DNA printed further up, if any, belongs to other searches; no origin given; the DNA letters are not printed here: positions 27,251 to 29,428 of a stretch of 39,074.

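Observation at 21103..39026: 18-kb glycan-utilisation locus with an unusual enzyme mix: candidate uncharacterised catabolic system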

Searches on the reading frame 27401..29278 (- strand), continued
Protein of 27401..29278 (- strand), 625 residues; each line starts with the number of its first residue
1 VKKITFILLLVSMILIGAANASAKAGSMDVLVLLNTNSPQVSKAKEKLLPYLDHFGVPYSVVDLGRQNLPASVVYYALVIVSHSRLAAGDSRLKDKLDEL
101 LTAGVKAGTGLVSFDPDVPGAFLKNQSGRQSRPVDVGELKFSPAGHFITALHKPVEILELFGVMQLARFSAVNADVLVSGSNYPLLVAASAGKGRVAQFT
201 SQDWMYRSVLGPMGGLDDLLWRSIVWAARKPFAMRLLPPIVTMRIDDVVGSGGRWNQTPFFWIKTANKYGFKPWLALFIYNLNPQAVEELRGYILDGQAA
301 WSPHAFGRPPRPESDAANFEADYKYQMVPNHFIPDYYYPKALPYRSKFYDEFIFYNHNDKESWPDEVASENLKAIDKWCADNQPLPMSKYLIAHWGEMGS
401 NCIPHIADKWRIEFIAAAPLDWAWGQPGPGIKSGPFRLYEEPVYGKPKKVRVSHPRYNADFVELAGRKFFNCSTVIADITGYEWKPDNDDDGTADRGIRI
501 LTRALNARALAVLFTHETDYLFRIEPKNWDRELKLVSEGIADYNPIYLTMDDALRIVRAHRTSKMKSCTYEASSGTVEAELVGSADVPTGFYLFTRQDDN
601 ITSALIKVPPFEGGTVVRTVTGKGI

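Call 83: search_protein_families(library=pfam, proteins=[L010:8496-9971:+, L010:6890-8401:+, L010:12354-14027:+, L014:5055-8147:+, L016:8426-9877:+, L016:11949-13448:+, L016:7328-8368:+, L012:8382-9839:-, L012:11946-13679:+, L043:11835-13169:+], max_evalue=0.001)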
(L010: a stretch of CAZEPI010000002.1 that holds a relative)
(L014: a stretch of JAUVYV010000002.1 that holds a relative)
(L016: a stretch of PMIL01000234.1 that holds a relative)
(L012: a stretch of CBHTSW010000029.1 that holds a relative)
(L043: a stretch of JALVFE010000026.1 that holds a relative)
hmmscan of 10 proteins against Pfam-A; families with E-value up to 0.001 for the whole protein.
L010:8496-9971:+ (492 aa): 0 families

L010:6890-8401:+ (504 aa): 1 family
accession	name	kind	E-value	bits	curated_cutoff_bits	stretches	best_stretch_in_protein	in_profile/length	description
PF02057.21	Glyco_hydro_59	-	0.00012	22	27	1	147-302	85-200/294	Glycosyl hydrolase family 59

L010:12354-14027:+ (558 aa): 0 families

L014:5055-8147:+ (1031 aa): 2 families
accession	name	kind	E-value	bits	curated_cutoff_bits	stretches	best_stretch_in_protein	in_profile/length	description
PF00873.25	ACR_tran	-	1.3e-269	897.5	28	1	5-1019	3-1021/1021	AcrB/AcrD/AcrF family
PF03176.21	MMPL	-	2.5e-15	56.7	20.5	2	827-1028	105-312/333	MMPL family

L016:8426-9877:+ (484 aa): 0 families

L016:11949-13448:+ (500 aa): 2 families
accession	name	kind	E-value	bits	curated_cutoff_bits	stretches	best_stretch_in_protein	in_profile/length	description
PF01120.23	Alpha_L_fucos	-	5.6e-106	355.3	25.2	1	19-385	4-345/345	Alpha-L-fucosidase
PF16757.11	Fucosidase_C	-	3.2e-14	53.7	25.6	1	418-497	6-87/88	Alpha-L-fucosidase C-terminal domain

L016:7328-8368:+ (347 aa): 4 families
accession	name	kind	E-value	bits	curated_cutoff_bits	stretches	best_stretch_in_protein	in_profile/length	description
PF00532.27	Peripla_BP_1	-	3.6e-31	109.1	22.2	1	70-328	3-271/281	Periplasmic binding proteins and sugar binding domain of LacI family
PF13377.12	Peripla_BP_3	-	6.7e-26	91.8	26.5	1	183-339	5-165/167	Periplasmic binding protein-like domain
PF13407.12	Peripla_BP_4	-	7.5e-19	68.7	35.1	1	71-320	1-256/258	Periplasmic binding protein domain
PF00356.27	LacI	-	1.5e-10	41.1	27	1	15-57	4-46/46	Bacterial regulatory proteins, lacI family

L012:8382-9839:- (486 aa): 4 families
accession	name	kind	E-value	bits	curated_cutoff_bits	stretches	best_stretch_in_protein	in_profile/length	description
PF00884.28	Sulfatase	-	8.3e-56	189.9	25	1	32-342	1-298/301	Sulfatase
PF16347.10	SGSH_C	-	1.4e-20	74.4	29.3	1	292-444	1-151/154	N-sulphoglucosamine sulphohydrolase, C-terminal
PF01663.27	Phosphodiest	-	1.8e-13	51.3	23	1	36-288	3-220/342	Type I phosphodiesterase / nucleotide pyrophosphatase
PF02995.22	DUF229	-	7.6e-05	22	25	0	252-318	306-370/496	Protein of unknown function (DUF229)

L012:11946-13679:+ (578 aa): 2 families
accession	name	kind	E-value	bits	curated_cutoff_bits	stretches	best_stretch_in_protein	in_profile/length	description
PF00920.27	ILVD_EDD_N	-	1.9e-98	330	27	1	40-350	1-315/316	Dihydroxy-acid/6-phosphogluconate dehydratase N-terminal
PF24877.1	ILV_EDD_C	-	3.6e-60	203.1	27.7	1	362-555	2-191/191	Dihydroxy-acid/6-phosphogluconate dehydratase C-terminal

L043:11835-13169:+ (445 aa): 2 families
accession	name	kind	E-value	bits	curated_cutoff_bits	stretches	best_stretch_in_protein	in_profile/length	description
PF01204.24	Trehalase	-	5.2e-63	214.1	21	1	39-382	113-468/512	Trehalase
PF22422.2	MGH1-like_GH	-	5.1e-20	72.8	27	1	91-395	38-346/356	Mannosylglycerate hydrolase MGH1-like glycoside hydrolase domain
